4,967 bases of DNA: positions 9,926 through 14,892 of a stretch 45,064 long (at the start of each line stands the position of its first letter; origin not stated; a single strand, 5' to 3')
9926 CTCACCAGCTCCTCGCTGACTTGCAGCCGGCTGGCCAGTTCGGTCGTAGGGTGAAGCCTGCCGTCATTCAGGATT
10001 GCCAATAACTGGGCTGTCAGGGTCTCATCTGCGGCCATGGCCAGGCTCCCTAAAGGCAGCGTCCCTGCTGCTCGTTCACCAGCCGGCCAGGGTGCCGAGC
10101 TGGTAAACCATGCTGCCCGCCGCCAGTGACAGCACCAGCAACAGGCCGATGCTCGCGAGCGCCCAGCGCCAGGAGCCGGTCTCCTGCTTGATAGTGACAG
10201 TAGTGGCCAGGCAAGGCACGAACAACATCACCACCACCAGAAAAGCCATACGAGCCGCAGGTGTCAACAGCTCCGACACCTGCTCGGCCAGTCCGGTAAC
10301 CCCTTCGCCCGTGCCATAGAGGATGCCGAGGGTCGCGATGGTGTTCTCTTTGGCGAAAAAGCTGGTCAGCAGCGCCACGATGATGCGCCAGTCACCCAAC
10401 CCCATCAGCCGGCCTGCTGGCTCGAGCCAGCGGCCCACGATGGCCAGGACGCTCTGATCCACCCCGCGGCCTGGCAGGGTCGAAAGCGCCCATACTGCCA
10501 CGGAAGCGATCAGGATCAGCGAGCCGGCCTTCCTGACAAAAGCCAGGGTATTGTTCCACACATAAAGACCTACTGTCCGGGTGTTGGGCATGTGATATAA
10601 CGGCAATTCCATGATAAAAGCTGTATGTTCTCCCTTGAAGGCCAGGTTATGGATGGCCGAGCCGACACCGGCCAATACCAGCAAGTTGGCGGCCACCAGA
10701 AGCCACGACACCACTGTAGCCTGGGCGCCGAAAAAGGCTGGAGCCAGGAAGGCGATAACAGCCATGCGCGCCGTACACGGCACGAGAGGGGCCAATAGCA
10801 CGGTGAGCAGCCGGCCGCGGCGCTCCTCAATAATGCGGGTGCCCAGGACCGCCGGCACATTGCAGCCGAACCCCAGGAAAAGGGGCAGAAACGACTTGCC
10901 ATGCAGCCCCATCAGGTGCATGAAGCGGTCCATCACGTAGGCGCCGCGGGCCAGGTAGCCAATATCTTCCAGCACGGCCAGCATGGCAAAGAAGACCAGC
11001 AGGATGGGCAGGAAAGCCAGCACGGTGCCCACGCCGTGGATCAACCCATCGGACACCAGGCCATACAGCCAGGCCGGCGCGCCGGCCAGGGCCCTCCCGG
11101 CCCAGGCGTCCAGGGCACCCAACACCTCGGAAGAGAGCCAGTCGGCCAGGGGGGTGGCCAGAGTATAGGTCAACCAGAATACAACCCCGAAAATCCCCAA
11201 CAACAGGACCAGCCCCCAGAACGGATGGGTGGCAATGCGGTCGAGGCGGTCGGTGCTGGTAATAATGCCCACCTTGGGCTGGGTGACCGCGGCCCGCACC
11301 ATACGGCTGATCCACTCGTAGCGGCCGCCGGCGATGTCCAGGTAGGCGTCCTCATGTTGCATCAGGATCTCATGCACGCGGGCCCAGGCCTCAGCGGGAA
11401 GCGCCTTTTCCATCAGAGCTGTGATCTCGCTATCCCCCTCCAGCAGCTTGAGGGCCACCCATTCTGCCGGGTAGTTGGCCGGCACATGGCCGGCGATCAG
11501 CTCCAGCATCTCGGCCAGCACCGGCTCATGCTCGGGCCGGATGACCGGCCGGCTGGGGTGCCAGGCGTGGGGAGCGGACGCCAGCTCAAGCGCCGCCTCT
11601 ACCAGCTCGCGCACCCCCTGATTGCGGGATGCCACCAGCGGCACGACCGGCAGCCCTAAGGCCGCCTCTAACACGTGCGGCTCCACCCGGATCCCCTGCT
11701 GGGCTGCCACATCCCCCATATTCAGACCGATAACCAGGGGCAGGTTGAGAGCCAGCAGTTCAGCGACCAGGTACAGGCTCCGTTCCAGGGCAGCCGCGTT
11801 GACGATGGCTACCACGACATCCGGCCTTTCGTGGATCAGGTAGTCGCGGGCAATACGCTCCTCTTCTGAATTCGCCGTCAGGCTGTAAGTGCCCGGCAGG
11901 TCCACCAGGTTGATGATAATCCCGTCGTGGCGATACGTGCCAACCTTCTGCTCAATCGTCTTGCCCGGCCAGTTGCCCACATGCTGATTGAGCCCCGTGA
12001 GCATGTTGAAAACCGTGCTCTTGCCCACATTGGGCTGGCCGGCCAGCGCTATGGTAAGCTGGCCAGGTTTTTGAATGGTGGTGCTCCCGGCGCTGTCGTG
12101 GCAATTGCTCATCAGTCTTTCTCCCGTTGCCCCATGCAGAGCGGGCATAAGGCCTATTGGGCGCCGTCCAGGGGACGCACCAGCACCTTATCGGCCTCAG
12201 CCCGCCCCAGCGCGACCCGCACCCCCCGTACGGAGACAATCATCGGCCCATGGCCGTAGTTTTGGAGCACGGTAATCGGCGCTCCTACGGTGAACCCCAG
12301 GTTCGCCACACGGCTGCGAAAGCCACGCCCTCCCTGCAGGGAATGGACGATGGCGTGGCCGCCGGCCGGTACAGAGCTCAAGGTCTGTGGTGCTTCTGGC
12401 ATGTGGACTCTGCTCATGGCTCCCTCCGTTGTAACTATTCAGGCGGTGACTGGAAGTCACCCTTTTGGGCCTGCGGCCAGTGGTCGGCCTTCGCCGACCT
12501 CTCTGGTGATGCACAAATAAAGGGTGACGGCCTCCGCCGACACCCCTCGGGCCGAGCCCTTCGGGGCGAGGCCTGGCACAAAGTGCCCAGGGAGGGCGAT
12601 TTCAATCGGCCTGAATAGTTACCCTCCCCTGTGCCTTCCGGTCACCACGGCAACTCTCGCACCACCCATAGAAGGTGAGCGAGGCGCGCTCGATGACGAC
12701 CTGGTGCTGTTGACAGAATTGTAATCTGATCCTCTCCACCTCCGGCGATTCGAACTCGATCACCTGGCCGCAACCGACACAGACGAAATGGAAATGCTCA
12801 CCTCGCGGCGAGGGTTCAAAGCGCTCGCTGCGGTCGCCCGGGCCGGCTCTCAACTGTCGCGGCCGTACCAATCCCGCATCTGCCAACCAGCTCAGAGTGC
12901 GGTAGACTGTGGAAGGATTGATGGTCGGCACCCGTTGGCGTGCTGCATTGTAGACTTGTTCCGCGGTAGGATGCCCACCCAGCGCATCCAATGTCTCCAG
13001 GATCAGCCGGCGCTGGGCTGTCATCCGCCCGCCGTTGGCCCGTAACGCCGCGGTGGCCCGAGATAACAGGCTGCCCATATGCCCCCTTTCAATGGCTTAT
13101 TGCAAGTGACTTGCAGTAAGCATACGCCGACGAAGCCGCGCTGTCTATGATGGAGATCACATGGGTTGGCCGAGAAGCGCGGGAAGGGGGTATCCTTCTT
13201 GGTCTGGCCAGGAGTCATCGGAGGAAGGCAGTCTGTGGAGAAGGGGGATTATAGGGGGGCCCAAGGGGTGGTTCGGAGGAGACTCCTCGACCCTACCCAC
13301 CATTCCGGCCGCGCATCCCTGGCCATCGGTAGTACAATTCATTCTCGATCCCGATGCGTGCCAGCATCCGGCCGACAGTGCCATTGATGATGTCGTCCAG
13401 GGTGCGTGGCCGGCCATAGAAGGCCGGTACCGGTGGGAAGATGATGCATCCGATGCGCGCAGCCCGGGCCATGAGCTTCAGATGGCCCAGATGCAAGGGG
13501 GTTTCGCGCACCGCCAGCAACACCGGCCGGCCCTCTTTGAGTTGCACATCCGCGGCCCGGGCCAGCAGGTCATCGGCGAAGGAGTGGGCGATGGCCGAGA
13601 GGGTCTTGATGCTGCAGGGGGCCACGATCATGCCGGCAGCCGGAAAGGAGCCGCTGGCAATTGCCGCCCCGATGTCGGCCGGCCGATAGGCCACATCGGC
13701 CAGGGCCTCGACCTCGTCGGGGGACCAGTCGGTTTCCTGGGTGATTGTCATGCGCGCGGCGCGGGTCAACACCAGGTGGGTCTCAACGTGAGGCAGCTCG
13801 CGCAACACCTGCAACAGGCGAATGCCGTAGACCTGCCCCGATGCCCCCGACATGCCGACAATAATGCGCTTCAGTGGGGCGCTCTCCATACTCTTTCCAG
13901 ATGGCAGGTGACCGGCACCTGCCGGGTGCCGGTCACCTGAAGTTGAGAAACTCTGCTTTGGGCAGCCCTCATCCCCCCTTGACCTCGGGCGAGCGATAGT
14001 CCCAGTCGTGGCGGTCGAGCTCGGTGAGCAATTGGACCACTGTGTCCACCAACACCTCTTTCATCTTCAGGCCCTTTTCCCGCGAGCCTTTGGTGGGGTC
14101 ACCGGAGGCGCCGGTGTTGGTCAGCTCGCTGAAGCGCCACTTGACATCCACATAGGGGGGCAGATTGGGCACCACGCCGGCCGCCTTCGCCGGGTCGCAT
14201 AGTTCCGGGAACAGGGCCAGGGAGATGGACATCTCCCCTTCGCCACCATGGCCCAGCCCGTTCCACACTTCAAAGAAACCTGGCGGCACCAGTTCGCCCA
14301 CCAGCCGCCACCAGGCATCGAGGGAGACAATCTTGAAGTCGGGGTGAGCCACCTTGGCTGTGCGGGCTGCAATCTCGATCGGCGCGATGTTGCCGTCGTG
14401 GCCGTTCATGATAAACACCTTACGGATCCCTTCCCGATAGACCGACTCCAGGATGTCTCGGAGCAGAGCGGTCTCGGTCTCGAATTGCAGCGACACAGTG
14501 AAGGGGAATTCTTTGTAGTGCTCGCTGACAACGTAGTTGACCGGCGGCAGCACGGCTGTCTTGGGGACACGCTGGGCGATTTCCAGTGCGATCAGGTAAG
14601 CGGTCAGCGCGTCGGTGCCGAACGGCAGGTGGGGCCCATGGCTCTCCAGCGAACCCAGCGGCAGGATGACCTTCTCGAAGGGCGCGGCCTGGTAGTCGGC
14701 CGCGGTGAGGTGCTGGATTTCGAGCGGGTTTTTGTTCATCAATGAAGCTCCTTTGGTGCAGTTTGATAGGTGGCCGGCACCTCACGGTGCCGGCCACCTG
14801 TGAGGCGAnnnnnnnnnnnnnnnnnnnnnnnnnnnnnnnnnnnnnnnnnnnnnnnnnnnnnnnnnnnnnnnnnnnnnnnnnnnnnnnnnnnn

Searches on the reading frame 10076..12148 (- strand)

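Call 66: search_protein_families(library=pfam, proteins=[window:10076-12148:-], max_evalue=0.00001)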
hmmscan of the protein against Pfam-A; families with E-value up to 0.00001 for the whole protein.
window:10076-12148:- (690 aa): 5 families
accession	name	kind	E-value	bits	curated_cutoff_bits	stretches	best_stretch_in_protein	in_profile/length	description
PF02421.24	FeoB_N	-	3.6e-59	199.2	27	1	32-185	2-155/156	Ferrous iron transport protein B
PF07670.19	Gate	-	7.2e-34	116.8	29.6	2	377-469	2-101/104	Nucleoside recognition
PF01926.29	MMR_HSR1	-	6.8e-20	71.7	21.9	1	32-141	1-110/113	50S ribosome-binding GTPase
PF07664.17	FeoB_C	-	1.5e-11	44.3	26.6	1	484-532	4-53/54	Ferrous iron transport protein B C terminus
PF17910.6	FeoB_Cyto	-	4.8e-11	43.4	23.4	1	208-289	6-90/90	FeoB cytosolic helical domain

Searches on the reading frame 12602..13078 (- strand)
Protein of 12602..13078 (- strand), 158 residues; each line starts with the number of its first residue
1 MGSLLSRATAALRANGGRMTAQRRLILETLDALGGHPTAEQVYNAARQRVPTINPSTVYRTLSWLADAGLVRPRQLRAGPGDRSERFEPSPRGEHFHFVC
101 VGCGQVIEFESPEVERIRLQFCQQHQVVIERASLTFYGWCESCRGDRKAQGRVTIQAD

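Call 67: search_protein_families(library=pfam, proteins=[window:12602-13078:-], max_evalue=0.00001)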
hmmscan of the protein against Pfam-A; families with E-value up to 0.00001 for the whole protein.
window:12602-13078:- (158 aa): 1 family
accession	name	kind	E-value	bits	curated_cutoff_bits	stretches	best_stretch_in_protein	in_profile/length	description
PF01475.25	FUR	-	1.2e-27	96.9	23.1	1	15-137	2-121/121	Ferric uptake regulator family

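Call 79: find_encoding_contigs(protein=window:12602-13078:-, flank=3000, max_places=10)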
Protein window:12602-13078:- (158 aa): 13 contigs read that carry it; 9 places shown.
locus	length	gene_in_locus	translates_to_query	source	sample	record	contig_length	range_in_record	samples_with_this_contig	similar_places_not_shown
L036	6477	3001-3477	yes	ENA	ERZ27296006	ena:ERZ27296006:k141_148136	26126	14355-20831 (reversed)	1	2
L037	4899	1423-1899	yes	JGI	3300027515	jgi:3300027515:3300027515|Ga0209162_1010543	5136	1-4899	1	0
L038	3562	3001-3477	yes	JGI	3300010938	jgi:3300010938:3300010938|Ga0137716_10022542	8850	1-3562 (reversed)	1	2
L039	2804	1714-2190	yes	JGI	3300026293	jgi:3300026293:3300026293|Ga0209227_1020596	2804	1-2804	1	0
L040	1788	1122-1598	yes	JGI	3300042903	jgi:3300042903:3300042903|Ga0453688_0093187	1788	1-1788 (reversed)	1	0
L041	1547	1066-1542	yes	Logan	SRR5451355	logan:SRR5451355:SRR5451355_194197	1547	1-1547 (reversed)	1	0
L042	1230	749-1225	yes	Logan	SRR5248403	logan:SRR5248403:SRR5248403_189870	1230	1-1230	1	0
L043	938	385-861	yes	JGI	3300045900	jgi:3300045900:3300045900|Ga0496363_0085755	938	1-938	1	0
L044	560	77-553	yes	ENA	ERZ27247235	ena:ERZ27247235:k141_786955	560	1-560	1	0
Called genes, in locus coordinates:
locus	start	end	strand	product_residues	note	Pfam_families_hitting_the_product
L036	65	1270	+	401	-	PF13433:Peripla_BP_5, PF13458:Peripla_BP_6, PF01094:ANF_receptor, PF13433:Peripla_BP_5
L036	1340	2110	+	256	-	PF02633:Creatininase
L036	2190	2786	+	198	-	PF02441:Flavoprotein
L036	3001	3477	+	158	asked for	PF01475:FUR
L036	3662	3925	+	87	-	PF04023:FeoA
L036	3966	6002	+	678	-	PF01926:MMR_HSR1, PF02421:FeoB_N, PF17910:FeoB_Cyto, PF07670:Gate, PF07664:FeoB_C, PF07670:Gate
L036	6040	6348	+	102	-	-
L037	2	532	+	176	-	?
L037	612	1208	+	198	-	PF02441:Flavoprotein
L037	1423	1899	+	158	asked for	PF01475:FUR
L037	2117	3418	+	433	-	PF01120:Alpha_L_fucos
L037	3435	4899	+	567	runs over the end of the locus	?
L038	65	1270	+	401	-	PF13433:Peripla_BP_5, PF13458:Peripla_BP_6, PF01094:ANF_receptor, PF13433:Peripla_BP_5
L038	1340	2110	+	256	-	PF02633:Creatininase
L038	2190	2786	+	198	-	PF02441:Flavoprotein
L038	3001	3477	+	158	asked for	PF01475:FUR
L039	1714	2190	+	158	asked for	PF01475:FUR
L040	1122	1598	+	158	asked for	PF01475:FUR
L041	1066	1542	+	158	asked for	PF01475:FUR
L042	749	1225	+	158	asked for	PF01475:FUR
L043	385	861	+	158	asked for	PF01475:FUR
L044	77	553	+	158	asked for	PF01475:FUR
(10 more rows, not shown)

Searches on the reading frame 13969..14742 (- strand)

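Call 67: search_protein_families(library=pfam, proteins=[window:13969-14742:-], max_evalue=0.00001)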
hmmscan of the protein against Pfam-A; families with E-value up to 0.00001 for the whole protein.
window:13969-14742:- (257 aa): 1 family
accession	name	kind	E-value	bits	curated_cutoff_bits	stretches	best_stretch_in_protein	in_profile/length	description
PF02633.19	Creatininase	-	2.8e-57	194.3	31.3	1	11-239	2-238/238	Creatinine amidohydrolase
